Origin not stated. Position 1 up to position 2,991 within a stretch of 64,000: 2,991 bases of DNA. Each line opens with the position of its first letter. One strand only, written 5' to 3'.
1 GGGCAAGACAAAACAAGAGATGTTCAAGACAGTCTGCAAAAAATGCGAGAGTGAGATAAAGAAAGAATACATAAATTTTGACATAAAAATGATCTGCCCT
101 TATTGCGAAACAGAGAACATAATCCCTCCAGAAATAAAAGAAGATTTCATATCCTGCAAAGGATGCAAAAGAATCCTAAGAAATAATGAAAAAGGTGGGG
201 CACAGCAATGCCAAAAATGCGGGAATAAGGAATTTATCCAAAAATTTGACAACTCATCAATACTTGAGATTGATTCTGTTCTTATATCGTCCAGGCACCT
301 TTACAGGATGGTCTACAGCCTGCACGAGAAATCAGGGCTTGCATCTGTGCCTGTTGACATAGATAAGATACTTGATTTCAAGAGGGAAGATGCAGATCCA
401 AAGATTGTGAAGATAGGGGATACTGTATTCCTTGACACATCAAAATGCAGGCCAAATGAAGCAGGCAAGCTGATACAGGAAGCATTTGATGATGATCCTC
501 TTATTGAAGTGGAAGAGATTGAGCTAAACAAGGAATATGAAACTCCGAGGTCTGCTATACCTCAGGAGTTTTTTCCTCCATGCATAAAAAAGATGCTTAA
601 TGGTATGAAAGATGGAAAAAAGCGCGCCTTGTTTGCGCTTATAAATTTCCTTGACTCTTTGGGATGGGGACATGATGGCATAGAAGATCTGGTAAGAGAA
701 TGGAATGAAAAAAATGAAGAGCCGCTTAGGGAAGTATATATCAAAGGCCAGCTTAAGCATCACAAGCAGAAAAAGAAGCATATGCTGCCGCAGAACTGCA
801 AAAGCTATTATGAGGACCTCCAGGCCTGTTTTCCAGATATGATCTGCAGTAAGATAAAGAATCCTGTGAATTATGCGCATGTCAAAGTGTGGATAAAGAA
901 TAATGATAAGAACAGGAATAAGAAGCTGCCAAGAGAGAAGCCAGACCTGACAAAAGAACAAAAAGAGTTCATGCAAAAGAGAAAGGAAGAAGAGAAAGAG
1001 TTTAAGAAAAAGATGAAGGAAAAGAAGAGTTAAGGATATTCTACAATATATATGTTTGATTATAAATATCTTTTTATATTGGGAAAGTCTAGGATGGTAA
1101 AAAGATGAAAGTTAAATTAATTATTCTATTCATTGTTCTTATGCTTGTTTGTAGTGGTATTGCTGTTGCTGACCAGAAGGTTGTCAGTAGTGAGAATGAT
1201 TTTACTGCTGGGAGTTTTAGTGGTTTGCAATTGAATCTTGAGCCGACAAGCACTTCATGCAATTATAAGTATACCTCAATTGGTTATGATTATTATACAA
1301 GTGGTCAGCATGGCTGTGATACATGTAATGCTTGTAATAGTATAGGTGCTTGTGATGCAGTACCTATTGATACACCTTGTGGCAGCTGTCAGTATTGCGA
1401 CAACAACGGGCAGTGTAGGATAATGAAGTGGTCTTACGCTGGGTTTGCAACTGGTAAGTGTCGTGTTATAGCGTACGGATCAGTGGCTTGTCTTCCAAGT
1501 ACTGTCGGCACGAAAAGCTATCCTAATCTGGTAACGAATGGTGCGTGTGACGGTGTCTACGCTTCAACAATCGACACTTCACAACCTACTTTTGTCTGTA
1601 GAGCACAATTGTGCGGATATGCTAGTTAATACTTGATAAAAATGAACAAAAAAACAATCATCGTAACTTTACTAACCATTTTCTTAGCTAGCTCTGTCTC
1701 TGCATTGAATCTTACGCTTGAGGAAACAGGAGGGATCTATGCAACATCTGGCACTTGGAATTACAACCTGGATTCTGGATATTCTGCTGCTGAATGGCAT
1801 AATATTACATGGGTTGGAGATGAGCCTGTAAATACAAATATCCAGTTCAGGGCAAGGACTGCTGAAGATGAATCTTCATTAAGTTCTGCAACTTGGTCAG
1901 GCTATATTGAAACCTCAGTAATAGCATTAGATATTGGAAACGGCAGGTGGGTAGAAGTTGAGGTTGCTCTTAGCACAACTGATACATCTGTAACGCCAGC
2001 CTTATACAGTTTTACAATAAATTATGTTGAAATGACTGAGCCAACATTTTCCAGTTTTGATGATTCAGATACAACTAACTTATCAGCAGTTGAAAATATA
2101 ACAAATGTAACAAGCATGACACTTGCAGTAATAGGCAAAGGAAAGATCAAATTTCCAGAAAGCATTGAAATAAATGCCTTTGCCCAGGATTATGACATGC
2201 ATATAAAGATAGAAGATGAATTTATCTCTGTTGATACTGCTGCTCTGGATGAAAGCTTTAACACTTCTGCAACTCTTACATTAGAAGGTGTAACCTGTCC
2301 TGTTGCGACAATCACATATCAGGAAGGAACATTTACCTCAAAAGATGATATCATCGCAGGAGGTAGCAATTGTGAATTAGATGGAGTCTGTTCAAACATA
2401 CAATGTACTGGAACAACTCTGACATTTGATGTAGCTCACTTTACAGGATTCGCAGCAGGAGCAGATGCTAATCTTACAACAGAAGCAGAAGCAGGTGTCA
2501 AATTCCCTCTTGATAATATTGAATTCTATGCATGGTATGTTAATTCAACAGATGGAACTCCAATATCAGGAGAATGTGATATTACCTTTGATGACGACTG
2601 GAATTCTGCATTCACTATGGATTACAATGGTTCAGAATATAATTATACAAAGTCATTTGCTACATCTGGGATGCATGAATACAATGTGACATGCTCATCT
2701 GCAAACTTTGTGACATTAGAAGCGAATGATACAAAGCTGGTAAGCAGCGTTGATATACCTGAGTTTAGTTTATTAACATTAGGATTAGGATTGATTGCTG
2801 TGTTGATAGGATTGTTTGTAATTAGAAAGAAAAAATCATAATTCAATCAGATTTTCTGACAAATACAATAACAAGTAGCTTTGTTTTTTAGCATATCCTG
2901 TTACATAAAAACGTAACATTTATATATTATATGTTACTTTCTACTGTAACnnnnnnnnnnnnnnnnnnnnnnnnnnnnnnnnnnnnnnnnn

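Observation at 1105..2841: Recurrent two-gene module: Cys-rich small secreted protein immediately upstream of a PEF-CTERM surface protein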

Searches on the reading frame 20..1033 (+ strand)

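Call 80: search_protein_families(library=pfam, proteins=[window:20-1033:+], max_evalue=0.001)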
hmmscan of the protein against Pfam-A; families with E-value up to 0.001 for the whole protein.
window:20-1033:+ (337 aa): 1 family
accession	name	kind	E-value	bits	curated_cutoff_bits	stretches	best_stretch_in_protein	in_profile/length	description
PF04104.19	DNA_primase_lrg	-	3e-08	33.8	22.4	1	177-263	100-191/266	Eukaryotic and archaeal DNA primase, large subunit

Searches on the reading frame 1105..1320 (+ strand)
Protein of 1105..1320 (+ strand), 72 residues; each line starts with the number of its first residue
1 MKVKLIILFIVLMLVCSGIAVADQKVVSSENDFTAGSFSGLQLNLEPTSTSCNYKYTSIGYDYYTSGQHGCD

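Call 40: find_related_loci(query=A2, collection=genome_contigs, flank=6000)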
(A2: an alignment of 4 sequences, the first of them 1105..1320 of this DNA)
Query A2 (72 aa) in genome_contigs; peptide patterns used: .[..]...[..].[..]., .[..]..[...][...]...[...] (x = any residue, [..] = any of these).
23 stretches matched a pattern; 3 encode a relative of the query (tblastn E <= 1e-3); 3 distinct loci.
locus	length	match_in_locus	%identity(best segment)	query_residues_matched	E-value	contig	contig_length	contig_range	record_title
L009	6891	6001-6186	57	1-63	3e-20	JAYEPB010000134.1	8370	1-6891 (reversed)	MAG: Nanoarchaeota archaeon isolate MAG014 MAG014_134, whole genome shotgun sequence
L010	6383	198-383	48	1-63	1e-16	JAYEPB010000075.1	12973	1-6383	MAG: Nanoarchaeota archaeon isolate MAG014 MAG014_75, whole genome shotgun sequence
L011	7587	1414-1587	48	6-63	9e-16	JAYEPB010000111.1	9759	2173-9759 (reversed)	MAG: Nanoarchaeota archaeon isolate MAG014 MAG014_111, whole genome shotgun sequence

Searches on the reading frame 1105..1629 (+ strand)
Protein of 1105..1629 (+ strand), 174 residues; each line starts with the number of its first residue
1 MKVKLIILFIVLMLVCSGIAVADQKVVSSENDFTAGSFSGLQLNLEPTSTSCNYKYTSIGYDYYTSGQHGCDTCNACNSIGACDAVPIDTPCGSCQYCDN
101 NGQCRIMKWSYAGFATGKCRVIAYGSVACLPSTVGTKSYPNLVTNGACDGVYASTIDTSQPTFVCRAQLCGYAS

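Call 5: search_protein_families(library=ncbifam, proteins=[window:1105-1629:+], max_evalue=1)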
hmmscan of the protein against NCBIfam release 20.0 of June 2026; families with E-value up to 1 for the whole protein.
window:1105-1629:+ (174 aa): 0 families

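Call 6: search_protein_families(library=pfam, proteins=[window:1105-1629:+], max_evalue=1)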
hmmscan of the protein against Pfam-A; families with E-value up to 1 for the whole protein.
window:1105-1629:+ (174 aa): 0 families

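Call 11: find_encoding_contigs(protein=window:1105-1629:+, flank=10000, max_places=6)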
Protein window:1105-1629:+ (174 aa): no gene with exactly this product is on record in the collection.

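Call 25: find_homologous_proteins(query=window:1105-1629:+, max_evalue=0.01)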
Query window:1105-1629:+ (174 aa): 2 proteins with E <= 0.01 among 18 candidates.
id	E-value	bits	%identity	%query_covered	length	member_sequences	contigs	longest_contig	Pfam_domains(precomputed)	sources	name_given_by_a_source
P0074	8.8e-105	366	100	93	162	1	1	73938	-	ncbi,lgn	-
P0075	1.0e-29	122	61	59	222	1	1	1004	PF07603.18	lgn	-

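Call 74: predict_structure(alignment_id=A8)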
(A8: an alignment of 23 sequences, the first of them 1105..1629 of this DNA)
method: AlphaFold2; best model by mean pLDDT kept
length: 174 residues; sequences in the alignment: 23
mean_pLDDT: 55.8   pTM: 0.28
mean pLDDT of the five models: 55.8, 55.0, 53.7, 52.2, 49.2
residues with pLDDT >= 90: 13; 70-90: 17; 50-70: 63; < 50: 81
segments of 3 or more residues with pLDDT < 50: 60-63, 89-95, 108-174
pLDDT, mean of each block of 10 residues (from residue 1): 91 91 73 68 54 51 50 63 60 52 53 44 44 42 40 43 39 33
secondary structure, 60 per line:
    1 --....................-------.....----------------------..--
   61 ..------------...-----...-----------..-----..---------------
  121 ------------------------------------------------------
elements in order: H3-22 H30-34 E75-77 E83-85

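Call 76: search_protein_families(library=pfam, alignment_id=A8, max_evalue=0.001)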
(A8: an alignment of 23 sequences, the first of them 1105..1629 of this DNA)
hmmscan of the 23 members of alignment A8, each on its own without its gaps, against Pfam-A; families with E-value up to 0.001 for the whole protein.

A. member 1, window:1105-1629:+ (174 aa): 0 families

B. families by the number of members that match (of 23 scanned): 5 families
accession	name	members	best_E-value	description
PF07603.17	Lcl_C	3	4.5e-10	Lcl C-terminal domain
PF09603.15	Fib_succ_major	2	1.9e-06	Fibrobacter succinogenes major domain (Fib_succ_major)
PF13385.13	Laminin_G_3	1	1.6e-14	Concanavalin A-like lectin/glucanases superfamily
PF07588.17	DUF1554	1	3e-07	Protein of unknown function (DUF1554)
PF02412.23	TSP_3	1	2.8e-05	Thrombospondin type 3 repeat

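Call 78: find_encoding_contigs(protein=P0074, flank=10000, max_places=3)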
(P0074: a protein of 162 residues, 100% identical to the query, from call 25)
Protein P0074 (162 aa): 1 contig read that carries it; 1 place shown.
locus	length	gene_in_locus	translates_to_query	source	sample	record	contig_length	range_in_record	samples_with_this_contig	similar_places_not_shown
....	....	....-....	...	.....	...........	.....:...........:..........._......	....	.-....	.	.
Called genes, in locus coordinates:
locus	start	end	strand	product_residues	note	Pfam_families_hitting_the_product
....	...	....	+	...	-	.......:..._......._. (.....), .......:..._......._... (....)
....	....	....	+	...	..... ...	-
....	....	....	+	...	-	?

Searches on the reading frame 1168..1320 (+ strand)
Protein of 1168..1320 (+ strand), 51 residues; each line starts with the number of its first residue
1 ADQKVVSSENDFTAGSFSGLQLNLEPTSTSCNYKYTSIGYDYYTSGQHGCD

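Call 64: search_protein_representatives(alignment_id=A6)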
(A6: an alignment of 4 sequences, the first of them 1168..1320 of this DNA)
Query: 4 sequences, 56 profile positions. Proteins with E-value up to 0.001 (for the whole library): 24; up to 1e-10: 15; up to 1e-30: 0. The best 24 are listed.
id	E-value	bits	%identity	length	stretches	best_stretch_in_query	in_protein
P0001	3.8e-26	106.5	-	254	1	4-56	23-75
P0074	2.9e-23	97.3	-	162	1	1-56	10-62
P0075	8.1e-21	89.5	-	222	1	1-54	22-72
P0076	4.8e-20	87.0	-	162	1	1-56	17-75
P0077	4.7e-19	83.8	-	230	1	1-53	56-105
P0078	5.2e-19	83.7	-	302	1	4-56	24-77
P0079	8.6e-19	83.0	-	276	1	1-55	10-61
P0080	3.0e-14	68.5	-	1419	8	11-54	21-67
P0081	2.1e-13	65.7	-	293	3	5-56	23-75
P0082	3.4e-13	65.1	-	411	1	4-53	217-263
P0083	3.7e-13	65.0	-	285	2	1-56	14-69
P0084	1.3e-11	60.0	-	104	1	1-48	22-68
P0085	2.4e-11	59.2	-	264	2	4-56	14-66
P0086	5.9e-11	57.9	-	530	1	1-56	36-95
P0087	1.0e-10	57.2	-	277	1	1-56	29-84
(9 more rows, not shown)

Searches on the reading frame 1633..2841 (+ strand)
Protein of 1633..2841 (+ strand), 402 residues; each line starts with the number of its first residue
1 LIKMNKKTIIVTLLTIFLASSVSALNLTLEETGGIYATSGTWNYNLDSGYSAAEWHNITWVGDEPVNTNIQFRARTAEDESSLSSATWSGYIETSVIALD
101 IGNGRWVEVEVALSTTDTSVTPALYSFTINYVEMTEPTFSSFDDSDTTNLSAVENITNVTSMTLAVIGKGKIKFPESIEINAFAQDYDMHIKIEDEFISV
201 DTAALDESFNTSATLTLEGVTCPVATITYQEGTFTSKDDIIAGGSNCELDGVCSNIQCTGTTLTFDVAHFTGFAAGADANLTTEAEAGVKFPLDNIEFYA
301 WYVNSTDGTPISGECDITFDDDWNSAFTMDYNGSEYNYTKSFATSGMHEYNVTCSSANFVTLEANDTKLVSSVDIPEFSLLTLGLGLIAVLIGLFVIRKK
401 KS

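Call 5: search_protein_families(library=ncbifam, proteins=[window:1633-2841:+], max_evalue=1)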
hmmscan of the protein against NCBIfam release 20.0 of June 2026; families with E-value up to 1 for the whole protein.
window:1633-2841:+ (402 aa): 4 families
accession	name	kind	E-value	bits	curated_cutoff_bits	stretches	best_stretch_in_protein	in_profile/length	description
NF053819.1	EF0750_LPXTG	subfamily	0.028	14.9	47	0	4-41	1-37/105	EF2685/EF0750 family sortase-dependent surface protein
TIGR03024.1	arch_PEF_CTERM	domain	0.076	13.3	23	1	375-400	1-25/25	PEF-CTERM sorting domain-containing protein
TIGR01167.1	LPXTG_anchor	domain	0.091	13.5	15.9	1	379-401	12-33/34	LPXTG cell wall anchor domain-containing protein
NF052318.1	T9SS_sortase_N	equivalog_domain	0.42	10.7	40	1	326-377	48-100/140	type IX secretion system sortase PorU, long form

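Call 6: search_protein_families(library=pfam, proteins=[window:1633-2841:+], max_evalue=1)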
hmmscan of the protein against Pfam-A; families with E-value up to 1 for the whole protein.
window:1633-2841:+ (402 aa): 2 families
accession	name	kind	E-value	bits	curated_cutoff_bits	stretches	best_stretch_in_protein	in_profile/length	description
PF04096.20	Nucleoporin2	-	0.0027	18.3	28.4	1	154-273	19-146/148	Nup98-96 autopeptidase S59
PF20745.2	TSP_Ig-like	-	0.083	13.6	27.9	0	195-281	32-83/86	Tailspike protein-like, Ig-like domain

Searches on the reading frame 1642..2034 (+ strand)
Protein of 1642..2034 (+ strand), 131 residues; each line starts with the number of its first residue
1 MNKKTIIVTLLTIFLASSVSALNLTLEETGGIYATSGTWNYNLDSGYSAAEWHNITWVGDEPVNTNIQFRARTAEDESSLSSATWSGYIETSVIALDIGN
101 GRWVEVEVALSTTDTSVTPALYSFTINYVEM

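Call 44: find_related_loci(query=A3, collection=metagenome_contigs, flank=5000)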
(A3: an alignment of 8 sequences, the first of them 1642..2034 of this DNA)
Query A3 (131 aa) in metagenome_contigs; peptide patterns used: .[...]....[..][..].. (x = any residue, [..] = any of these).
75 stretches matched a pattern; 42 encode a relative of the query (tblastn E <= 1e-3); 42 distinct loci.
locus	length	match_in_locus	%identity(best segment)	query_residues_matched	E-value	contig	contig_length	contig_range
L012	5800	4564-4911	69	15-131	4e-42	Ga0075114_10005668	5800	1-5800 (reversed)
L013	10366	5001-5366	39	5-129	9e-15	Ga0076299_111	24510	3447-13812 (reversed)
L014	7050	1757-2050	41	33-129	7e-13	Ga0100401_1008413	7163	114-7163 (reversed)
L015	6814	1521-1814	41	33-129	1e-12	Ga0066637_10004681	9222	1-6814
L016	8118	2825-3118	41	33-129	2e-12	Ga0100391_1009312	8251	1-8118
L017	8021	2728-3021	41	33-129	2e-12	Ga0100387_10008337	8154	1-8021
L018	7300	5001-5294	41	33-129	2e-12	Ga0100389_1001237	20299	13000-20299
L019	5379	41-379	30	33-129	1e-9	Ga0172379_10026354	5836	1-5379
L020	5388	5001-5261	37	55-129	5e-9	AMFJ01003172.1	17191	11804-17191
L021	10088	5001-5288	37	31-126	4e-8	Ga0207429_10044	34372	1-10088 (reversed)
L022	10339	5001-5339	30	33-129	6e-8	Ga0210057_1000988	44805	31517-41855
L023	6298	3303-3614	34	28-127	6e-8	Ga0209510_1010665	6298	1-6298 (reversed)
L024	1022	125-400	35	44-126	7e-8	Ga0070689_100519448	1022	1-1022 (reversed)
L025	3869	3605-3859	33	48-126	2e-7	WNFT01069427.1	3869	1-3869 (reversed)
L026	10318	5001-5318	31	33-131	3e-7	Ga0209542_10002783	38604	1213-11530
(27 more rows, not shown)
